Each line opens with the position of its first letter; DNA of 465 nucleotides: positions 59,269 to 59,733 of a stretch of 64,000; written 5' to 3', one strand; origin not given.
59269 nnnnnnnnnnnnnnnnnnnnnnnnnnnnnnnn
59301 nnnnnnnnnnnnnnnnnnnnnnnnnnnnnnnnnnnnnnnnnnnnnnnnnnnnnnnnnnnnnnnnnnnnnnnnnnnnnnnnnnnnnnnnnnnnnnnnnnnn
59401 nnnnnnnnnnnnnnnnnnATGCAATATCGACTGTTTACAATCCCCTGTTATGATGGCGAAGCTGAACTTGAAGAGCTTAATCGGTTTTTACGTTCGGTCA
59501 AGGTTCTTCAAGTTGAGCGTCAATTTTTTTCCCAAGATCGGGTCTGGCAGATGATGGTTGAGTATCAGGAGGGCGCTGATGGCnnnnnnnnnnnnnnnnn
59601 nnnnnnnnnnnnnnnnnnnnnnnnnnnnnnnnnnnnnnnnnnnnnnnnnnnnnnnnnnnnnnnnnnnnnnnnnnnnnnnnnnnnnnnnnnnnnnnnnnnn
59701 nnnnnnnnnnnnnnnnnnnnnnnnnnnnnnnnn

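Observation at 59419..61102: Non-canonical DGR layout: HRDC-domain accessory instead of Avd, and TR placed downstream of the RT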

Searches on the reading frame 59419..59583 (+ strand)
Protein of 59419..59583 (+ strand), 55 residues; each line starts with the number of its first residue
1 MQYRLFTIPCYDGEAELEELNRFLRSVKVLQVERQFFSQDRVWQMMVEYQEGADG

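Call 78: predict_structure(alignment_id=A8)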
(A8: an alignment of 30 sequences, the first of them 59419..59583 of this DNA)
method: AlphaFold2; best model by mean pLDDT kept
length: 55 residues; sequences in the alignment: 30
mean_pLDDT: 90.8   pTM: 0.67
mean pLDDT of the five models: 90.8, 90.4, 89.2, 72.7, 72.6
residues with pLDDT >= 90: 49; 70-90: 3; 50-70: 2; < 50: 1
segments of 3 or more residues with pLDDT < 50: none
pLDDT, mean of each block of 10 residues (from residue 1): 93 93 92 94 95 63
secondary structure, 60 per line:
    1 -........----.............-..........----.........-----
elements in order: E2-9 H14-26 E28-37 E42-50

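Call 96: search_protein_representatives(protein=window:59419-59583:+)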
Query: 55 residues. Proteins with E-value up to 0.001 (for the whole library): 138; up to 1e-10: 1; up to 1e-30: 0. The best 138 are listed.
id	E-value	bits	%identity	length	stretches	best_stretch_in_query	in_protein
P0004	8.7e-22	91.4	80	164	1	1-55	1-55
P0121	8.7e-08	47.8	52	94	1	1-52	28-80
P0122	1.5e-07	47.1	55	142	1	1-52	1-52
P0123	6.8e-07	45.0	53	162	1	1-51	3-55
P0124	6.9e-07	45.0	44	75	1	1-52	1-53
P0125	8.3e-07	44.8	51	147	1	1-49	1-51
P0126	9.8e-07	44.5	49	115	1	1-53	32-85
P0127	1.7e-06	43.8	54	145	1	1-52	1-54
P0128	3.2e-06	42.9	43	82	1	1-53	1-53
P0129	3.3e-06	42.9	46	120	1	1-50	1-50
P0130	3.9e-06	42.7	50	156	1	1-52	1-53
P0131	5.6e-06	42.2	47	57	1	1-51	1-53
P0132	6.4e-06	42.0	49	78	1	1-53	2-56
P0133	7.3e-06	41.8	48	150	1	3-50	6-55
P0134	8.3e-06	41.7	48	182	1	1-52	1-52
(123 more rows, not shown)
